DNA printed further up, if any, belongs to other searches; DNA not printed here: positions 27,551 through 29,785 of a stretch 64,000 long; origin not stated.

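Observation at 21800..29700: GC-rich insertion carrying a sigma-54-controlled acyl-CoA catabolic operon with its own enhancer-binding activator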

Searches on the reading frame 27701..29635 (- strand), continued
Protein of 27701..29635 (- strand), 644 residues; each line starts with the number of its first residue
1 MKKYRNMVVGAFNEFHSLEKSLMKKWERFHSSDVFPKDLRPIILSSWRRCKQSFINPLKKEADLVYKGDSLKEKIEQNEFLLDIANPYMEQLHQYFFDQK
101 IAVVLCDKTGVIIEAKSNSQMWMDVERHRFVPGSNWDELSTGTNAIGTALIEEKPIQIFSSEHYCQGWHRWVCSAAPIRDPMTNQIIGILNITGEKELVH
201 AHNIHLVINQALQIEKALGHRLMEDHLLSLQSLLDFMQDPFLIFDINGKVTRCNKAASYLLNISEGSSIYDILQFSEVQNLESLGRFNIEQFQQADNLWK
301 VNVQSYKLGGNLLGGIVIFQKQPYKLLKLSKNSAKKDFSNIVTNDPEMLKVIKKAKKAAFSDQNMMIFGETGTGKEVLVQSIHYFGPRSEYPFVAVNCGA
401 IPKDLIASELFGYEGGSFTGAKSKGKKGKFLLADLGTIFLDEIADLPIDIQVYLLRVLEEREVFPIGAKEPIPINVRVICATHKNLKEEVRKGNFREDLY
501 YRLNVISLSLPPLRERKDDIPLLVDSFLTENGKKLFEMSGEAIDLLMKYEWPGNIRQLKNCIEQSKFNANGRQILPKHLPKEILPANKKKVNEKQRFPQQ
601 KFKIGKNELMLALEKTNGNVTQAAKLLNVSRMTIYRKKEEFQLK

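Call 35: find_homologous_proteins(query=window:27701-29635:-, max_evalue=1e-30)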
Query window:27701-29635:- (644 aa): 7996 proteins with E <= 1e-30 among 8000 candidates; the best 120 are listed.
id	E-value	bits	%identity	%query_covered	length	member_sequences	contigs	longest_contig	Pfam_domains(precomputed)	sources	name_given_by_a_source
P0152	2.1e-243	828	56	100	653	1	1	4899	PF00158.33,PF25601.2,PF01590.33,PF02954.26,PF14532.13,PF07728.21,PF26965.1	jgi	jgi:transcriptional regulator of acetoin/glycerol metabolism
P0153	9.2e-231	786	55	99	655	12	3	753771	PF13188.14,PF00158.33,PF25601.2,PF01590.33,PF02954.26,PF14532.13,PF26965.1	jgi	jgi:sigma-54 dependent transcriptional regulator, acetoin dehydrogenase operon transcriptional activ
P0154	9.4e-231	786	55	100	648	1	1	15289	PF00158.33,PF25601.2,PF01590.33,PF02954.26,PF14532.13,PF07728.21,PF26965.1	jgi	jgi:sigma-54 dependent transcriptional regulator, acetoin dehydrogenase operon transcriptional activ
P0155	3.8e-229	781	55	100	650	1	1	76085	PF00158.33,PF25601.2,PF01590.33,PF02954.26,PF14532.13,PF07728.21,PF26965.1,PF01078.28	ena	-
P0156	3.3e-227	774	55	99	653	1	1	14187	PF00158.33,PF25601.2,PF01590.33,PF02954.26,PF14532.13,PF07728.21,PF26965.1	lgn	-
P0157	3.9e-227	774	55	99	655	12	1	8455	PF13188.14,PF00158.33,PF25601.2,PF01590.33,PF02954.26,PF14532.13,PF26965.1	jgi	jgi:sigma-54 dependent transcriptional regulator, acetoin dehydrogenase operon transcriptional activ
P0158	4.7e-227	774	54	100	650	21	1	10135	PF00158.33,PF25601.2,PF01590.33,PF02954.26,PF14532.13,PF07728.21,PF26965.1,PF01078.28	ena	-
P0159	5.5e-225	767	53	99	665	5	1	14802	PF13309.13,PF00158.33,PF25601.2,PF01590.33,PF02954.26,PF14532.13,PF26965.1,PF01078.28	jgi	jgi:sigma-54 dependent transcriptional regulator, acetoin dehydrogenase operon transcriptional activ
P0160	6.4e-223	760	54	99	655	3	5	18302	PF13188.14,PF00158.33,PF25601.2,PF01590.33,PF02954.26,PF14532.13,PF26965.1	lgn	-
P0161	7.1e-221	753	53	99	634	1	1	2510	PF00158.33,PF07724.21,PF25601.2,PF01590.33,PF02954.26,PF14532.13,PF07728.21,PF26965.1,PF01078.28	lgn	-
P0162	3.5e-220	751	52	99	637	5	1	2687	PF00158.33,PF07724.21,PF25601.2,PF01590.33,PF02954.26,PF02796.22,PF14532.13,PF07728.21,PF26965.1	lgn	-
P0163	1.7e-218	745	53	98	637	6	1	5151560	PF00158.33,PF25601.2,PF01590.33,PF02954.26,PF14532.13,PF07728.21,PF26965.1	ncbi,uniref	ncbi:sigma-54-dependent Fis family transcriptional regulator [Niallia sp. Krafla_26]|uniref:sigma-54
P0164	3.6e-214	731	53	99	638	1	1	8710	PF00158.33,PF07724.21,PF25601.2,PF02954.26,PF02796.22,PF14532.13,PF26965.1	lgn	-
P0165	1.6e-209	716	51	99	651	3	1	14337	PF00158.33,PF25601.2,PF01590.33,PF02954.26,PF14532.13,PF07728.21,PF26965.1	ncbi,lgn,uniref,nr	ncbi:sigma-54-dependent Fis family transcriptional regulator [Kyrpidia sp.]|uniref:sigma-54-dependen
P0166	8.1e-209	713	52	99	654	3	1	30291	PF00158.33,PF25601.2,PF02954.26,PF14532.13,PF07728.21,PF26965.1,PF01078.28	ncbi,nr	ncbi:MAG: sigma-54-dependent Fis family transcriptional regulator [Bacillota bacterium]|nr:sigma-54-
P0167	4.8e-208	711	51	99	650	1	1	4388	PF00158.33,PF25601.2,PF01590.33,PF02954.26,PF14532.13,PF07728.21,PF26965.1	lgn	-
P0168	2.1e-202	692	50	99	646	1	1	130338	PF00158.33,PF25601.2,PF01590.33,PF02954.26,PF14532.13,PF07728.21,PF26965.1,PF01078.28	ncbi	-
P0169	4.1e-200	685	49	99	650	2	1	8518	PF00158.33,PF25601.2,PF01590.33,PF02954.26,PF02796.22,PF14532.13,PF07728.21,PF26965.1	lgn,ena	-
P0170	4.9e-198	678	53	92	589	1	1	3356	PF00158.33,PF25601.2,PF01590.33,PF02954.26,PF14532.13,PF07728.21,PF26965.1,PF01078.28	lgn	-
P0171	6.6e-198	677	49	100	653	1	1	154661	PF00158.33,PF25601.2,PF01590.33,PF02954.26,PF02796.22,PF14532.13,PF26965.1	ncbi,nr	ncbi:hypothetical protein BTR23_10935 [Alkalihalophilus pseudofirmus]|nr:hypothetical protein BTR23_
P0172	3.1e-194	665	49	99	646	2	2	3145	PF13188.14,PF00158.33,PF25601.2,PF01590.33,PF02954.26,PF14532.13,PF07728.21,PF26965.1,PF01078.28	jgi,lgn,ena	-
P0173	2.7e-193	662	46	98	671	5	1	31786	PF00158.33,PF25601.2,PF01590.33,PF02954.26,PF14532.13,PF07728.21,PF26965.1,PF01078.28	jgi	jgi:transcriptional regulator of acetoin/glycerol metabolism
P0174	6.1e-193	661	50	99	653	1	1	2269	PF00158.33,PF07724.21,PF25601.2,PF02954.26,PF02796.22,PF14532.13,PF07728.21,PF26965.1,PF01078.28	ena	-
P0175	8.5e-193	660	48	99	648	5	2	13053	PF00158.33,PF25601.2,PF02954.26,PF14532.13,PF07728.21,PF26965.1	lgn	-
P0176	1.1e-192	660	48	99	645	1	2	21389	PF00158.33,PF25601.2,PF01590.33,PF02954.26,PF14532.13,PF26965.1,PF01078.28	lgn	-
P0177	4.4e-192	658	48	100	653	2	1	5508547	PF00158.33,PF25601.2,PF01590.33,PF02954.26,PF14532.13,PF26965.1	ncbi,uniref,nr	ncbi:sigma-54-dependent Fis family transcriptional regulator [Alkalihalobacterium alkalinitrilicum]|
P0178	6.2e-192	658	48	99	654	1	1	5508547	PF00158.33,PF07724.21,PF25601.2,PF02954.26,PF14532.13,PF07728.21,PF26965.1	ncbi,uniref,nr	ncbi:sigma-54-dependent Fis family transcriptional regulator [Alkalihalobacterium alkalinitrilicum]|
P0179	6.7e-192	658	46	99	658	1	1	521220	PF00158.33,PF25601.2,PF01590.33,PF02954.26,PF14532.13,PF26965.1,PF01078.28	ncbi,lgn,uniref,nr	ncbi:sigma-54-dependent Fis family transcriptional regulator [Thermoflavimicrobium dichotomicum]|uni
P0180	7.3e-191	654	46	98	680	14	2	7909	PF13188.14,PF00158.33,PF25601.2,PF01590.33,PF02954.26,PF14532.13,PF07728.21,PF26965.1,PF01078.28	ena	-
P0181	1.6e-190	653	48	99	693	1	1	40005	PF00158.33,PF07724.21,PF25601.2,PF02954.26,PF14532.13,PF07728.21,PF26965.1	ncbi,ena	-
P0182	1.3e-189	650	47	99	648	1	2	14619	PF00158.33,PF25601.2,PF02954.26,PF14532.13,PF07728.21,PF26965.1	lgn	-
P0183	1.7e-187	643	48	99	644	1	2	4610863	PF00158.33,PF25601.2,PF02954.26,PF14532.13,PF26965.1,PF01078.28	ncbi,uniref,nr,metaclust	ncbi:sigma-54-dependent Fis family transcriptional regulator [Halalkalibacter krulwichiae]|uniref:Ac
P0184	2.0e-187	643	47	99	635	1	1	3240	PF00158.33,PF07724.21,PF25601.2,PF01590.33,PF02954.26,PF14532.13,PF07728.21,PF26965.1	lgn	-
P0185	3.6e-187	642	47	99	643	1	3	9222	PF00158.33,PF25601.2,PF02954.26,PF02796.22,PF14532.13,PF07728.21,PF26965.1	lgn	-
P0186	5.9e-186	638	46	99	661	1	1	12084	PF00158.33,PF25601.2,PF02954.26,PF14532.13,PF07728.21,PF26965.1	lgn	-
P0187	6.6e-185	634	47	99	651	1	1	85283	PF00158.33,PF13384.13,PF07724.21,PF25601.2,PF02954.26,PF13518.13,PF14532.13,PF07728.21,PF26965.1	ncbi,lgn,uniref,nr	ncbi:sigma-54-dependent Fis family transcriptional regulator [Thermoflavimicrobium dichotomicum]|uni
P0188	2.5e-184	633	46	99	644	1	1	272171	PF00158.33,PF25601.2,PF02954.26,PF14532.13,PF07728.21,PF26965.1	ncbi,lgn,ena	-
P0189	4.3e-181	622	48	99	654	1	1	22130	PF00158.33,PF25601.2,PF02954.26,PF14532.13,PF26965.1,PF01078.28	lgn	-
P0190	5.5e-180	618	44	100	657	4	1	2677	PF00158.33,PF25601.2,PF01590.33,PF02954.26,PF00004.36,PF14532.13,PF07728.21,PF26965.1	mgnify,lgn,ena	mgnify:CR=1 FL=1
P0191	6.6e-180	618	46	99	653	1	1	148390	PF00158.33,PF07724.21,PF25601.2,PF01590.33,PF02954.26,PF14532.13,PF07728.21,PF26965.1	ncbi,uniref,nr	ncbi:sigma-54-dependent Fis family transcriptional regulator [Alicyclobacillus tolerans]|uniref:sigm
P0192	8.9e-179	614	46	99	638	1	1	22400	PF00158.33,PF25601.2,PF01590.33,PF02954.26,PF14532.13,PF07728.21,PF26965.1,PF01078.28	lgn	-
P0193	1.1e-174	601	44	99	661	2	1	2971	PF00158.33,PF25601.2,PF01590.33,PF02954.26,PF00004.36,PF14532.13,PF07728.21,PF26965.1,PF01078.28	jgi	jgi:transcriptional regulator of acetoin/glycerol metabolism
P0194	5.3e-174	598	43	98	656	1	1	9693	PF00158.33,PF25601.2,PF01590.33,PF02954.26,PF14532.13,PF07728.21,PF26965.1,PF01078.28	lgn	-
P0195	1.0e-173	597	47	99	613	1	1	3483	PF00158.33,PF25601.2,PF01590.33,PF02954.26,PF14532.13,PF07728.21,PF26965.1,PF01078.28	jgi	jgi:transcriptional regulator of acetoin/glycerol metabolism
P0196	1.8e-171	590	44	99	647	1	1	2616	PF00158.33,PF25601.2,PF01590.33,PF02954.26,PF02796.22,PF14532.13,PF07728.21,PF26965.1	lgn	-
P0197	1.9e-171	590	43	99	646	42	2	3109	PF00158.33,PF07724.21,PF25601.2,PF01590.33,PF02954.26,PF02796.22,PF14532.13,PF07728.21,PF26965.1,PF01078.28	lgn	-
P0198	2.1e-170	587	45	99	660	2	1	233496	PF00158.33,PF25601.2,PF02954.26,PF14532.13,PF07728.21,PF26965.1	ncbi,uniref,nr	ncbi:sigma-54-dependent Fis family transcriptional regulator [Bacillus sp. MRMR6]|uniref:sigma-54-de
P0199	2.2e-170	586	43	100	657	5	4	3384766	PF00158.33,PF25601.2,PF01590.33,PF02954.26,PF14532.13,PF07728.21,PF26965.1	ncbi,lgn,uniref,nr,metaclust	ncbi:sigma-54-dependent Fis family transcriptional regulator [Kyrpidia tusciae]|uniref:GAF modulated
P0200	4.4e-170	585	45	98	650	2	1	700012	PF00158.33,PF25601.2,PF02954.26,PF00493.30,PF14532.13,PF07728.21,PF26965.1,PF01078.28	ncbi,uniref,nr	ncbi:sigma-54-dependent Fis family transcriptional regulator [Brevibacillus fluminis]|uniref:Sigma-5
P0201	1.1e-168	581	43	99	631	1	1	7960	PF00158.33,PF07724.21,PF25601.2,PF01590.33,PF02954.26,PF14532.13,PF07728.21,PF26965.1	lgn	-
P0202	4.0e-167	576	46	98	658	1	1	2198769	PF00158.33,PF25601.2,PF02954.26,PF14532.13,PF07728.21,PF26965.1,PF01078.28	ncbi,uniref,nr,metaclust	ncbi:hypothetical protein AN963_08185 [Brevibacillus choshinensis]|uniref:Sigma-54 factor interactio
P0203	2.4e-166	573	43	99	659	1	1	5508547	PF00158.33,PF25601.2,PF02954.26,PF00004.36,PF14532.13,PF26965.1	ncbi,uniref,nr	ncbi:sigma-54-dependent Fis family transcriptional regulator [Alkalihalobacterium alkalinitrilicum]|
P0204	5.2e-165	569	43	99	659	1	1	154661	PF00158.33,PF07724.21,PF25601.2,PF02954.26,PF14532.13,PF07728.21,PF26965.1,PF01078.28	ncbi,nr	ncbi:hypothetical protein BTR23_10895 [Alkalihalophilus pseudofirmus]|nr:hypothetical protein BTR23_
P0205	1.7e-164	567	42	99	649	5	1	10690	PF00158.33,PF25601.2,PF01590.33,PF02954.26,PF14532.13,PF07728.21,PF26965.1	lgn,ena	-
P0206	7.8e-162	558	44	99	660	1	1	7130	PF00158.33,PF25601.2,PF02954.26,PF14532.13,PF07728.21,PF26965.1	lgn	-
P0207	8.2e-159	548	45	97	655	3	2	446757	PF00158.33,PF07724.21,PF13551.13,PF25601.2,PF02954.26,PF13518.13,PF14532.13,PF07728.21,PF26965.1,PF01078.28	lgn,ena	-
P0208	1.0e-156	541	42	100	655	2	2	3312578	PF00158.33,PF07724.21,PF25601.2,PF01590.33,PF02954.26,PF14532.13,PF07728.21,PF26965.1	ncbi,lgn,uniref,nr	ncbi:sigma-54-dependent Fis family transcriptional regulator [Kyrpidia spormannii]|uniref:GAF modula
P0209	4.0e-150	520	42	99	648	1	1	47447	PF00158.33,PF07724.21,PF25601.2,PF02954.26,PF14532.13,PF07728.21,PF26965.1,PF01078.28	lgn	-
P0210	5.4e-150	519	47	87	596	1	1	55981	PF00158.33,PF13551.13,PF25601.2,PF02954.26,PF13518.13,PF14532.13,PF07728.21,PF26965.1,PF01078.28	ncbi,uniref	ncbi:sigma 54-interacting transcriptional regulator, partial [Neobacillus niacini]|uniref:sigma-54-d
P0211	1.1e-146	508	44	89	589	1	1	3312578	PF00158.33,PF07724.21,PF25601.2,PF01590.33,PF02954.26,PF14532.13,PF07728.21,PF26965.1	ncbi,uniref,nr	ncbi:sigma-54-dependent Fis family transcriptional regulator [Kyrpidia spormannii]|uniref:sigma-54-d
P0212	2.1e-146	507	49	78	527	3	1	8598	PF00158.33,PF25601.2,PF01590.33,PF02954.26,PF14532.13,PF07728.21,PF26965.1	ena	-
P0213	6.3e-141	489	45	81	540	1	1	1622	PF00158.33,PF07724.21,PF14532.13,PF07728.21,PF26965.1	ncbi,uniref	ncbi:sigma 54-interacting transcriptional regulator, partial [Neobacillus drentensis]|uniref:sigma-5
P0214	5.8e-140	486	39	98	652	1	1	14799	PF00158.33,PF07724.21,PF25601.2,PF01590.33,PF02954.26,PF14532.13,PF26965.1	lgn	-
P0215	1.3e-139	485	40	97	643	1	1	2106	PF00158.33,PF25601.2,PF02954.26,PF14532.13,PF07728.21,PF26965.1,PF01078.28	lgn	-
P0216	2.4e-139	484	40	97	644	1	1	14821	PF00158.33,PF25601.2,PF02954.26,PF14532.13,PF07728.21,PF26965.1,PF01078.28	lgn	-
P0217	1.8e-138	481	39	97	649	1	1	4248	PF13188.14,PF13384.13,PF13518.13,PF00004.36,PF14532.13,PF07728.21,PF00158.33,PF25601.2,PF01590.33,PF02954.26,PF26965.1,PF01078.28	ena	-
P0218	1.2e-137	478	39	97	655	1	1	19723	PF13188.14,PF00158.33,PF07724.21,PF25601.2,PF01590.33,PF02954.26,PF14532.13,PF07728.21,PF26965.1,PF01078.28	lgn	-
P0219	3.8e-136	473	38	98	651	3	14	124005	PF00158.33,PF07724.21,PF25601.2,PF01590.33,PF02954.26,PF14532.13,PF26965.1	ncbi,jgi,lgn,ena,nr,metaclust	ncbi:MAG: hypothetical protein APF81_02600 [Desulfosporosinus sp. BRH_c37]|nr:MAG: hypothetical prot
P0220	4.2e-136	473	40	99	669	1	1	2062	PF00158.33,PF25601.2,PF02954.26,PF18024.8,PF14532.13,PF07728.21,PF26965.1,PF01078.28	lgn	-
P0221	7.8e-135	469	38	98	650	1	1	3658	PF00158.33,PF07724.21,PF25601.2,PF02954.26,PF00004.36,PF14532.13,PF26965.1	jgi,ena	-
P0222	2.3e-134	467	37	99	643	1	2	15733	PF00158.33,PF25601.2,PF01590.33,PF02954.26,PF14532.13,PF07728.21,PF26965.1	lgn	-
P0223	4.8e-134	466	39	97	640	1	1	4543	PF00158.33,PF25601.2,PF01590.33,PF02954.26,PF14532.13,PF07728.21,PF26965.1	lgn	-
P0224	8.3e-134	466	39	93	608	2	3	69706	PF00158.33,PF07724.21,PF25601.2,PF02954.26,PF14532.13,PF07728.21,PF26965.1,PF01078.28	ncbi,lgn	-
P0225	4.6e-133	463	39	100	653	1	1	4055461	PF00158.33,PF07724.21,PF25601.2,PF01590.33,PF02954.26,PF14532.13,PF07728.21,PF26965.1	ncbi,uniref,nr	ncbi:hypothetical protein ABE41_006530 [Fictibacillus arsenicus]|uniref:Sigma-54 factor interaction 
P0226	1.1e-132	462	37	98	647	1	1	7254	PF00158.33,PF07724.21,PF25601.2,PF02954.26,PF14532.13,PF26965.1,PF01078.28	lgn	-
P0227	1.8e-132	461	39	97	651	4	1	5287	PF00158.33,PF25601.2,PF02954.26,PF14532.13,PF07728.21,PF26965.1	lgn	-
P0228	4.6e-132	460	37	99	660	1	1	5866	PF00158.33,PF07724.21,PF25601.2,PF02954.26,PF14532.13,PF26965.1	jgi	-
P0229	6.9e-132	459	38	97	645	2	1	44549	PF00158.33,PF07724.21,PF25601.2,PF01590.33,PF02954.26,PF14532.13,PF07728.21,PF26965.1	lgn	-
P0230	9.2e-132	459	37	99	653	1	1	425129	PF00158.33,PF25601.2,PF01590.33,PF02954.26,PF18024.8,PF14532.13,PF07728.21,PF26965.1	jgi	jgi:sigma-54 dependent transcriptional regulator, acetoin dehydrogenase operon transcriptional activ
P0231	1.2e-131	458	38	97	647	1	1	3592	PF00158.33,PF07724.21,PF25601.2,PF01590.33,PF02954.26,PF00004.36,PF14532.13,PF26965.1,PF01078.28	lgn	-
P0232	4.2e-131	457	38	95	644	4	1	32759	PF00158.33,PF07724.21,PF25601.2,PF02954.26,PF00004.36,PF14532.13,PF07728.21,PF26965.1,PF01078.28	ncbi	-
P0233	5.6e-131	456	37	100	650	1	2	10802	PF00158.33,PF07724.21,PF25601.2,PF02954.26,PF00004.36,PF14532.13,PF26965.1,PF01078.28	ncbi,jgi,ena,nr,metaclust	ncbi:MAG: sigma-54-dependent Fis family transcriptional regulator [Firmicutes bacterium]|nr:sigma-54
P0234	6.9e-131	456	37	98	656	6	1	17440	PF00158.33,PF25601.2,PF02954.26,PF18024.8,PF00004.36,PF14532.13,PF07728.21,PF26965.1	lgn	-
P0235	1.0e-130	455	40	98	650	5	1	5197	PF00158.33,PF25601.2,PF01590.33,PF02954.26,PF14532.13,PF07728.21,PF26965.1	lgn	-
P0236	1.7e-130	455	38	94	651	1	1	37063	PF00158.33,PF07724.21,PF25601.2,PF02954.26,PF14532.13,PF07728.21,PF26965.1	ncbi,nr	ncbi:MAG: Acetoin dehydrogenase operon transcriptional activator AcoR [Smithella sp. PtaU1.Bin162]|n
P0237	9.3e-130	452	38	97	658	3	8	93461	PF13426.14,PF00158.33,PF25601.2,PF01590.33,PF02954.26,PF00493.30,PF00989.32,PF14532.13,PF07728.21,PF26965.1,PF01078.28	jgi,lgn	jgi:PAS domain S-box-containing protein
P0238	1.0e-129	452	38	97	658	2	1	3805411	PF13426.14,PF00158.33,PF25601.2,PF01590.33,PF02954.26,PF00989.32,PF14532.13,PF07728.21,PF26965.1,PF01078.28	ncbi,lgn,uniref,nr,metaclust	ncbi:sigma-54-dependent Fis family transcriptional regulator [Thermanaerosceptrum fracticalcis]|unir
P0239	2.0e-129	451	37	98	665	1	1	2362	PF00158.33,PF25601.2,PF01590.33,PF02954.26,PF14532.13,PF07728.21,PF26965.1,PF01078.28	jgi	jgi:transcriptional regulator of acetoin/glycerol metabolism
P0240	3.9e-129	450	37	99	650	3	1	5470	PF00158.33,PF25601.2,PF01590.33,PF02954.26,PF14532.13,PF07728.21,PF26965.1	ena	-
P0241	8.4e-129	449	37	99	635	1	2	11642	PF00158.33,PF25601.2,PF02954.26,PF00004.36,PF14532.13,PF07728.21,PF26965.1,PF01078.28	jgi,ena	-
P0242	1.7e-128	448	37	100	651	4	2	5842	PF00158.33,PF25601.2,PF01590.33,PF02954.26,PF02796.22,PF14532.13,PF07728.21,PF26965.1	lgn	-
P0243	2.7e-128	447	37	99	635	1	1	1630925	PF00158.33,PF25601.2,PF02954.26,PF00004.36,PF14532.13,PF26965.1,PF01078.28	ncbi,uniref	ncbi:sigma-54-dependent Fis family transcriptional regulator [Maribacter sp. 2210JD10-5]|uniref:sigm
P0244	4.2e-128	447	37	97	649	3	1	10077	PF00158.33,PF25601.2,PF02954.26,PF14532.13,PF07728.21,PF26965.1,PF13556.13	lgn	-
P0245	8.1e-128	446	38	98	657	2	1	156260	PF00158.33,PF07724.21,PF25601.2,PF01590.33,PF02954.26,PF18024.8,PF14532.13,PF07728.21,PF26965.1,PF01078.28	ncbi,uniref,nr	ncbi:sigma-54-dependent Fis family transcriptional regulator [Bacillus marasmi]|uniref:sigma-54-depe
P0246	1.3e-127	445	38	96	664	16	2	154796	PF00158.33,PF25601.2,PF02954.26,PF14532.13,PF07728.21,PF26965.1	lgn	-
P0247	1.5e-127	445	39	94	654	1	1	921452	PF00158.33,PF25601.2,PF01590.33,PF02954.26,PF14532.13,PF07728.21,PF26965.1,PF01078.28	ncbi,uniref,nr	ncbi:sigma-54-dependent Fis family transcriptional regulator [Bacillus xiapuensis]|uniref:sigma-54-d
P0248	2.0e-127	445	38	98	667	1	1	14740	PF00158.33,PF07724.21,PF25601.2,PF01590.33,PF02954.26,PF18024.8,PF14532.13,PF07728.21,PF26965.1,PF01078.28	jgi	jgi:sigma-54 dependent transcriptional regulator, acetoin dehydrogenase operon transcriptional activ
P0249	2.7e-127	444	39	96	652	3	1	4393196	PF00158.33,PF25601.2,PF02954.26,PF14532.13,PF07728.21,PF26965.1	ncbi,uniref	ncbi:sigma 54-interacting transcriptional regulator [Sporosarcina sp. FSL K6-1522]|uniref:sigma-54-d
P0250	2.8e-127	444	37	99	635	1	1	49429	PF00158.33,PF25601.2,PF02954.26,PF00004.36,PF14532.13,PF07728.21,PF26965.1,PF01078.28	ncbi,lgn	ncbi:MAG: sigma-54-dependent Fis family transcriptional regulator [Bacteroidota bacterium]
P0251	5.6e-127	443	38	97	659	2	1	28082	PF00158.33,PF25601.2,PF02954.26,PF14532.13,PF07728.21,PF26965.1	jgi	-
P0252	6.0e-127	443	38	95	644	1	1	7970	PF00158.33,PF25601.2,PF01590.33,PF02954.26,PF00004.36,PF14532.13,PF07728.21,PF26965.1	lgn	-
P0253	8.2e-127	443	35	99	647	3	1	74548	PF00158.33,PF25601.2,PF01590.33,PF02954.26,PF14532.13,PF07728.21,PF26965.1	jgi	-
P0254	4.4e-126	440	38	97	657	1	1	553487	PF00158.33,PF25601.2,PF02954.26,PF14532.13,PF07728.21,PF26965.1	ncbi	ncbi:MAG: sigma-54-dependent Fis family transcriptional regulator [Bacillota bacterium]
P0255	7.8e-126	439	37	97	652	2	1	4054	PF00158.33,PF25601.2,PF02954.26,PF14532.13,PF07728.21,PF26965.1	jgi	jgi:sigma-54 dependent transcriptional regulator, acetoin dehydrogenase operon transcriptional activ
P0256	1.3e-125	439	37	98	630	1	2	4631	PF00158.33,PF07724.21,PF25601.2,PF01590.33,PF02954.26,PF14532.13,PF07728.21,PF26965.1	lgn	-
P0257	1.3e-125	439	36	99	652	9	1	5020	PF00158.33,PF25601.2,PF01590.33,PF02954.26,PF14532.13,PF26965.1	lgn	-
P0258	2.6e-125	438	36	98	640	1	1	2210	PF00158.33,PF07724.21,PF25601.2,PF01590.33,PF02954.26,PF00004.36,PF14532.13,PF07728.21,PF26965.1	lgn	-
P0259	3.5e-125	437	37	97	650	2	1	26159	PF00158.33,PF25601.2,PF02954.26,PF14532.13,PF07728.21,PF26965.1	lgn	-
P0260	8.9e-125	436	38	97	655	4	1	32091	PF00158.33,PF25601.2,PF02954.26,PF14532.13,PF07728.21,PF26965.1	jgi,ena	-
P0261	1.3e-124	435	38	97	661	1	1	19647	PF00158.33,PF25601.2,PF01590.33,PF02954.26,PF14532.13,PF07728.21,PF26965.1,PF01078.28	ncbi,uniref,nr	ncbi:signal-transduction and transcriptional-control protein [Marinithermofilum abyssi]|uniref:Signa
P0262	6.6e-124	433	38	96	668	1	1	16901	PF00158.33,PF07724.21,PF25601.2,PF02954.26,PF14532.13,PF07728.21,PF26965.1,PF01078.28,PF13556.13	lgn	-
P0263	1.0e-123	432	38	94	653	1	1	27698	PF00158.33,PF25601.2,PF02954.26,PF14532.13,PF26965.1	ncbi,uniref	ncbi:sigma-54-dependent Fis family transcriptional regulator [Alteribacillus sp. JSM 102045]|uniref:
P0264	1.1e-123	432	38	95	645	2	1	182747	PF00158.33,PF25601.2,PF02954.26,PF14532.13,PF07728.21,PF26965.1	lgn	-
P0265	1.3e-123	432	38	99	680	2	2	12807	PF00158.33,PF25601.2,PF01590.33,PF02954.26,PF14532.13,PF26965.1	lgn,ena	-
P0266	2.0e-123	431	36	99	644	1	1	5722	PF00158.33,PF25601.2,PF01590.33,PF02954.26,PF00004.36,PF14532.13,PF07728.21,PF26965.1,PF01078.28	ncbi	-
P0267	2.2e-123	431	38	97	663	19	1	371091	PF00158.33,PF25601.2,PF02954.26,PF14532.13,PF07728.21,PF26965.1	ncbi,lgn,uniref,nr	ncbi:sigma-54-dependent Fis family transcriptional regulator [Peribacillus sp. TH14]|uniref:sigma-54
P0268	2.7e-123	431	37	97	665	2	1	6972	PF00158.33,PF07724.21,PF25601.2,PF01590.33,PF01527.27,PF13518.13,PF00004.36,PF14532.13,PF07728.21,PF26965.1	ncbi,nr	ncbi:MAG TPA: sigma-54-dependent Fis family transcriptional regulator [Chondromyces sp.]|nr:sigma-54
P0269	4.0e-123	430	37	96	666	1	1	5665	PF00158.33,PF07724.21,PF25601.2,PF02954.26,PF14532.13,PF07728.21,PF26965.1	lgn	-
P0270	4.3e-123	430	38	96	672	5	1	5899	PF13426.14,PF13384.13,PF02796.22,PF14532.13,PF07728.21,PF00158.33,PF25601.2,PF01590.33,PF02954.26,PF18024.8,PF08448.17,PF00989.32,PF26965.1,PF01078.28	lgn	-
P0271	5.7e-123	430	38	97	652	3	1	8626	PF00158.33,PF25601.2,PF01590.33,PF02954.26,PF14532.13,PF07728.21,PF26965.1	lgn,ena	-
